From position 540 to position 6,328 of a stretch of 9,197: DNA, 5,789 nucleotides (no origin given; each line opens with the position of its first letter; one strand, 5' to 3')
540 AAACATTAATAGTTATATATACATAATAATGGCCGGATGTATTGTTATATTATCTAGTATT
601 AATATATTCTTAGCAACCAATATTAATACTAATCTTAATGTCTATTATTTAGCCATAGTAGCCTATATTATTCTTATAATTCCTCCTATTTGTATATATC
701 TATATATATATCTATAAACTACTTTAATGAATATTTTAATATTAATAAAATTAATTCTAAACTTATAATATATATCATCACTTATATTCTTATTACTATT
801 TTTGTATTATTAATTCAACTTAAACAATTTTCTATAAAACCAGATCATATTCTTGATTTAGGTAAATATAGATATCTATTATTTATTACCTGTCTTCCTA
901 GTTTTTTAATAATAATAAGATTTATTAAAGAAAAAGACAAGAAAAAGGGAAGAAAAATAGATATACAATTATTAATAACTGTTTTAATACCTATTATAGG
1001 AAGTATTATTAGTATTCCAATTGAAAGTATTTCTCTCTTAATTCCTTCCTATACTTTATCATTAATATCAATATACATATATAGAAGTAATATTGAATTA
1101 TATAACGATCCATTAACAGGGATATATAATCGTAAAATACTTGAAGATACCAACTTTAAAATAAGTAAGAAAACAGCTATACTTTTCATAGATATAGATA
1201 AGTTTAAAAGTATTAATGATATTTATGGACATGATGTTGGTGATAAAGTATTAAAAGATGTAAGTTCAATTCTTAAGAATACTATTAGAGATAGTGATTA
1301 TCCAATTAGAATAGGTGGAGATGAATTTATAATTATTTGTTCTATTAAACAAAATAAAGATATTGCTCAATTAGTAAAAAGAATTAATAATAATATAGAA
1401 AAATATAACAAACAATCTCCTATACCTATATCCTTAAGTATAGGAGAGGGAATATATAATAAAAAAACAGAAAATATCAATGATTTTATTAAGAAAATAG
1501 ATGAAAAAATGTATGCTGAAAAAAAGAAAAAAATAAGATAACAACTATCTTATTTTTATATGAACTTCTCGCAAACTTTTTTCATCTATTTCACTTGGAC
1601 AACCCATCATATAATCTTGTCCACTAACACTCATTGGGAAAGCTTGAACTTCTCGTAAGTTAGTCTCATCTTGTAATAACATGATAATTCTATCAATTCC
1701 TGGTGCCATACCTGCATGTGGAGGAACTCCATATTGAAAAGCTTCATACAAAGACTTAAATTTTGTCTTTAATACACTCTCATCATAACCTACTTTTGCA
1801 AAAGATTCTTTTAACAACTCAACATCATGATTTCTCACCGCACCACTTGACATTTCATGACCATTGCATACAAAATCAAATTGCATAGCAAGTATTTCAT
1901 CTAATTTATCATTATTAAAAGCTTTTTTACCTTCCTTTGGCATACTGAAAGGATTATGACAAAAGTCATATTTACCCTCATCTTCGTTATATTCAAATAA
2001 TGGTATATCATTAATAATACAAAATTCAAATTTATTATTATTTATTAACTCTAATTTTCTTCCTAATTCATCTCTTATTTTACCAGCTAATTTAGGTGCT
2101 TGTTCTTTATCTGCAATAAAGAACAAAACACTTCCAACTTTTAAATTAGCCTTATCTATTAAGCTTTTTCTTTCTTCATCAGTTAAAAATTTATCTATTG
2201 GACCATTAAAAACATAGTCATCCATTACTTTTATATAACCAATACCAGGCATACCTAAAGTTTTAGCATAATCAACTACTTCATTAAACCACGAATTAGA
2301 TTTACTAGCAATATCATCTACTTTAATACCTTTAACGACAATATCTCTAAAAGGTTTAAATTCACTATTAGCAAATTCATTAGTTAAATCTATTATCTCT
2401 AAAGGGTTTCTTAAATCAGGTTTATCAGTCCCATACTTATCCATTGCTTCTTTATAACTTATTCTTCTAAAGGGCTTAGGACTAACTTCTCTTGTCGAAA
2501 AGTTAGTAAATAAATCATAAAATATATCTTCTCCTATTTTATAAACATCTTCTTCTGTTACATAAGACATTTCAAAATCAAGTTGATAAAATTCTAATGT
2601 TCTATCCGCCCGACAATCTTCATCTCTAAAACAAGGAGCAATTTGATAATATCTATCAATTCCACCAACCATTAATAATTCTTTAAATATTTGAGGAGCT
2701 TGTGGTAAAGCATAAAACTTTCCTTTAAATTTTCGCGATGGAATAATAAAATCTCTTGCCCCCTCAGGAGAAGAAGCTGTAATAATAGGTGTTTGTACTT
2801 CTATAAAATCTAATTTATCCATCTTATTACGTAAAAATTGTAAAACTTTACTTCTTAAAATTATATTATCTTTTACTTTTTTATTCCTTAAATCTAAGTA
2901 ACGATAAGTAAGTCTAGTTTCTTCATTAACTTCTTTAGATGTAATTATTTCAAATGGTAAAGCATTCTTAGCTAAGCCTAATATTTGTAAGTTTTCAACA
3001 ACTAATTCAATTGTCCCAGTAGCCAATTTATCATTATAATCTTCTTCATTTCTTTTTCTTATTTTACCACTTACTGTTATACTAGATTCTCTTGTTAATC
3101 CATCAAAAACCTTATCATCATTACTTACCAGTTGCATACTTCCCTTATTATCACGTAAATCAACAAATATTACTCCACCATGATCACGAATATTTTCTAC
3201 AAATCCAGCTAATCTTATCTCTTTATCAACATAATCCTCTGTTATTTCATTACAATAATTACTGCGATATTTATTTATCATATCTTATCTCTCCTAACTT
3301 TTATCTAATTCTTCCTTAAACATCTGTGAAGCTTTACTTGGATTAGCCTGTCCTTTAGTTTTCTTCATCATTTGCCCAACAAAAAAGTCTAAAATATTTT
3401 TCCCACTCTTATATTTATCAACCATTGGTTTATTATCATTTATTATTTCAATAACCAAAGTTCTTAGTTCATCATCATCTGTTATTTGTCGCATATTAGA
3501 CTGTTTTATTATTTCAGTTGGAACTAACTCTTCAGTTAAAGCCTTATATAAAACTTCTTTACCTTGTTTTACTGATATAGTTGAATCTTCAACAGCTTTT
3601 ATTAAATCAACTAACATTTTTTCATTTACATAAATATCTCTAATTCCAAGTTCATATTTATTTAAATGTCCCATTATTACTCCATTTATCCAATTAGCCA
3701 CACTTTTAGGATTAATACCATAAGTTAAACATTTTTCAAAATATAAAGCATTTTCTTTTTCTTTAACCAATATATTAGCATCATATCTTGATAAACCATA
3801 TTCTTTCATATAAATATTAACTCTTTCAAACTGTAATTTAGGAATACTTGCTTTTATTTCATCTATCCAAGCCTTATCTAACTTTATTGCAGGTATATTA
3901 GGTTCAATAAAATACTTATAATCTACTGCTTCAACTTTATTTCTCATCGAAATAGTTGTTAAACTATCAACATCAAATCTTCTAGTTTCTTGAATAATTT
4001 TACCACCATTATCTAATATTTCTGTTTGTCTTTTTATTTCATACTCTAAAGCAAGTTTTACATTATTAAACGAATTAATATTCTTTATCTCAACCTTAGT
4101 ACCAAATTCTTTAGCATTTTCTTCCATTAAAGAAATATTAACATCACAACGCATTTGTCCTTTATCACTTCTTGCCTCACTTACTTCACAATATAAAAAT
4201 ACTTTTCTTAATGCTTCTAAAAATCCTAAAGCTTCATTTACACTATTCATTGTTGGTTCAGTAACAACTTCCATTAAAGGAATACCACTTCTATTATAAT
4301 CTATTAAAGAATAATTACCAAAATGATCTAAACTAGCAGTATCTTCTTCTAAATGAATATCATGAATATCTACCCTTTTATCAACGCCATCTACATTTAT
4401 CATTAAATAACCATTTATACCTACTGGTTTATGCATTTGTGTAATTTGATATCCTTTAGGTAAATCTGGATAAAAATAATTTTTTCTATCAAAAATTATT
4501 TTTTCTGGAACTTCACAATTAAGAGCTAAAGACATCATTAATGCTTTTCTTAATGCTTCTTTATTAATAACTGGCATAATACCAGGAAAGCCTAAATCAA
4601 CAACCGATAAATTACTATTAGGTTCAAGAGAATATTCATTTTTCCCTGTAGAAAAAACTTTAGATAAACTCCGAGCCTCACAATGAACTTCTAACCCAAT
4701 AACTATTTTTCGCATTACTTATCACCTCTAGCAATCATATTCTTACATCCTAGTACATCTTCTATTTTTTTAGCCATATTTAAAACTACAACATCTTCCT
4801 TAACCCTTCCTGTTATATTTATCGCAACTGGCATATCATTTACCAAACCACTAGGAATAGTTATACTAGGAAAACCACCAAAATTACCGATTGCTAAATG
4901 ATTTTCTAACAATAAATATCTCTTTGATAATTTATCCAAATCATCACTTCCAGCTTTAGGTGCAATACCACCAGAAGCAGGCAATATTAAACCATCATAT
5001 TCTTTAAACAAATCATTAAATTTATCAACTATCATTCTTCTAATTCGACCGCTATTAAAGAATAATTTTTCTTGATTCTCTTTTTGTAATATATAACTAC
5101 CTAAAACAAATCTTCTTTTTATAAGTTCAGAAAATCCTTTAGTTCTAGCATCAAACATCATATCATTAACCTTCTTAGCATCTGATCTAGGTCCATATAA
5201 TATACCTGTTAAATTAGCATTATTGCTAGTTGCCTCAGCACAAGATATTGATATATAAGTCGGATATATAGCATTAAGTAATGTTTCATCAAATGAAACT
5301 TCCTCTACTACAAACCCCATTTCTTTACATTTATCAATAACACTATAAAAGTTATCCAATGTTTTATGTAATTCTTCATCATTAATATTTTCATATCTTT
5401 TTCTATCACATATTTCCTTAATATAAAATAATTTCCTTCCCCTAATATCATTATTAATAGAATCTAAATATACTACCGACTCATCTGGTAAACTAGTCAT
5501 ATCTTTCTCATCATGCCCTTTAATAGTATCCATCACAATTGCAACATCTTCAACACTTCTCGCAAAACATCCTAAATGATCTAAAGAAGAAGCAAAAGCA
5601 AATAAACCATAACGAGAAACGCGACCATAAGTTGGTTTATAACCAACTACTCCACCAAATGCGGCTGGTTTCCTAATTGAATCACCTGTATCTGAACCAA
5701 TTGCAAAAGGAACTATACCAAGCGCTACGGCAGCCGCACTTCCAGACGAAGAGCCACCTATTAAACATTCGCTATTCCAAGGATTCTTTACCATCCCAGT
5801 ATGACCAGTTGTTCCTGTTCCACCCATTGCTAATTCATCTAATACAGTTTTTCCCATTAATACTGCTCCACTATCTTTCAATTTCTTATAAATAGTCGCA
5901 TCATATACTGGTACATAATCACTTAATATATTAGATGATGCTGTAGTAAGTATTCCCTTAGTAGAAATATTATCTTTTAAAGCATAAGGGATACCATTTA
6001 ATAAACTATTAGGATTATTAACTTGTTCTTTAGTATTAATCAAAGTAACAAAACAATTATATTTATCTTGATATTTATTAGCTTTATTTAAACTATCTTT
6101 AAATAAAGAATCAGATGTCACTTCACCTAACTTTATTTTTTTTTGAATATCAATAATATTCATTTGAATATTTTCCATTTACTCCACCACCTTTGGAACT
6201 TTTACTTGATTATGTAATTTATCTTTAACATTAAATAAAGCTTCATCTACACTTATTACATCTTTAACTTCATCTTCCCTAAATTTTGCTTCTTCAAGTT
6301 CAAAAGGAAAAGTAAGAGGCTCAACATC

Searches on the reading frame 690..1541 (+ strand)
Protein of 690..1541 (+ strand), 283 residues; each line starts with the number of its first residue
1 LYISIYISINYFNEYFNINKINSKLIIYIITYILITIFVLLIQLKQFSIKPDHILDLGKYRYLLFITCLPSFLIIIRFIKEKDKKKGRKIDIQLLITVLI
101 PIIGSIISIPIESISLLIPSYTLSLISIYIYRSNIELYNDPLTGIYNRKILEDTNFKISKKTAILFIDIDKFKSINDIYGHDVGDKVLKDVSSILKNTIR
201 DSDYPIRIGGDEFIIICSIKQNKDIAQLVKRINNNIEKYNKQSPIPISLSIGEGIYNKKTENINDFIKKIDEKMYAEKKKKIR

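Call 8: search_protein_families(library=pfam, proteins=[window:690-1541:+], max_evalue=0.01)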
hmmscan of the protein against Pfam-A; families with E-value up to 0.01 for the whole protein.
window:690-1541:+ (283 aa): 2 families
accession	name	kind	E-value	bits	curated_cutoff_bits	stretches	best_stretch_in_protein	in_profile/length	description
PF00990.26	GGDEF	-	3.1e-36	125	23.8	1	139-281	3-158/161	Diguanylate cyclase, GGDEF domain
PF22335.1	Cas10-Cmr2_palm2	-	0.00038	21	27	1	196-280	44-125/133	Cas10/Cmr2, second palm domain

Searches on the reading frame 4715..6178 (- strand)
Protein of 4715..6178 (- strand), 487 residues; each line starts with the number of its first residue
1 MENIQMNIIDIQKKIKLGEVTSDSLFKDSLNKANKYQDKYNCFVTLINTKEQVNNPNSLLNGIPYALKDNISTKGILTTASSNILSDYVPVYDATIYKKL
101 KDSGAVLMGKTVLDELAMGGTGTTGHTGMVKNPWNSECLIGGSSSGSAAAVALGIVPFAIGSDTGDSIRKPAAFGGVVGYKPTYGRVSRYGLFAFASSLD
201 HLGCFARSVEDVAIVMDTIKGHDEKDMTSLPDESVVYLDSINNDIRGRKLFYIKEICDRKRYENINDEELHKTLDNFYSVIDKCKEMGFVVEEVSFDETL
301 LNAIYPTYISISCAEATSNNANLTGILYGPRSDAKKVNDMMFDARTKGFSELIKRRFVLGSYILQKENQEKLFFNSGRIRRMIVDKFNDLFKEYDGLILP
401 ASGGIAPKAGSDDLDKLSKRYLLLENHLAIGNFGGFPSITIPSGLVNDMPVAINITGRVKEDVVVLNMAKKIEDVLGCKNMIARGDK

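Call 17: find_related_loci(query=window:4715-6178:-, collection=genome_contigs, flank=6000)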
Query window:4715-6178:- (487 aa) in genome_contigs; peptide patterns used: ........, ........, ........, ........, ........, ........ (x = any residue, [..] = any of these).
46 stretches matched a pattern; 12 encode a relative of the query (tblastn E <= 1e-3); 12 distinct loci.
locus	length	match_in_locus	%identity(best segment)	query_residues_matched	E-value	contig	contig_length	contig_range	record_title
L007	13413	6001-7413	71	8-484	0e+0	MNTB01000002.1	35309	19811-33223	MAG: Firmicutes bacterium CAG:321_26_22 Ley3_66761_scaffold_1296, whole genome shotgun sequence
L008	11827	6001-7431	67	7-487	0e+0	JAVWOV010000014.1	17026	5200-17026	MAG: Bacilli bacterium isolate CGS3Y1-bin4 NODE_2379_length_17026_cov_6.067586, whole genome shotgun sequence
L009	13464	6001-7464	64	1-483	0e+0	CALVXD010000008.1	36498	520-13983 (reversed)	MAG: uncultured Bacilli bacterium isolate BRZ_FH__bin48 genome assembly, contig: BRZ_FH__NODE_1218_length_36498_cov_14.1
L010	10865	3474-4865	67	19-487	0e+0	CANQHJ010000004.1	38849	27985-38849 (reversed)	MAG: uncultured Bacilli bacterium isolate Lapin-030__bin52 genome assembly, contig: Lapin-030__NODE_1504_length_38849_co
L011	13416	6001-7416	67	7-484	0e+0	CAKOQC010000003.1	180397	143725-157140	MAG: uncultured Bacilli bacterium isolate REFINED_METABAT215_TOP10_CONTIGS_1500_ASSEMBLY_K77_MERGED__Hadza_MoBio_hadza-A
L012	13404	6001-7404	65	6-484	0e+0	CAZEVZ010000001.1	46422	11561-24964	MAG TPA_asm: uncultured Muribaculaceae bacterium isolate SRP278969_co1_612 genome assembly, contig: NODE_564_length_4642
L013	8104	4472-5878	65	8-482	0e+0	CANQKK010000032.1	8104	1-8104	MAG: uncultured Bacilli bacterium isolate Lapin-026__bin86 genome assembly, contig: Lapin-026__NODE_11507_length_8104_co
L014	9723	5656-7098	62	4-484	0e+0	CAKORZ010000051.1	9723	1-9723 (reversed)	MAG: uncultured Bacilli bacterium isolate REFINED_METABAT215_TOP10_CONTIGS_1500_ASSEMBLY_K77_MERGED__Hadza_PheChl_Fiber-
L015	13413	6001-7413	63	3-473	0e+0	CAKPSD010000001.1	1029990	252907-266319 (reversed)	MAG: uncultured Bacilli bacterium isolate REFINED_METABAT215_TOP10_CONTIGS_1500_ASSEMBLY_K77_MERGED__Hadza_MoBio_hadza-A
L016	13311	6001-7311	62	1-484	1e-127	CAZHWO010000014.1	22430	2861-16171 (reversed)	MAG TPA_asm: uncultured Muribaculaceae bacterium isolate binchicken_co79_542 genome assembly, contig: NODE_2615_length_2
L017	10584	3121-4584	65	1-483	0e+0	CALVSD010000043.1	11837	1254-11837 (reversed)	MAG: uncultured Bacilli bacterium isolate BRZ_EV__bin65 genome assembly, contig: BRZ_EV__NODE_6452_length_11837_cov_10.8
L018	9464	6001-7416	35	10-482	8e-79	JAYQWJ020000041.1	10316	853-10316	MAG: Candidatus Albibeggiatoa psychrophila isolate WS_Bin3 NODE_377_length_10316_cov_47.426274, whole genome shotgun seq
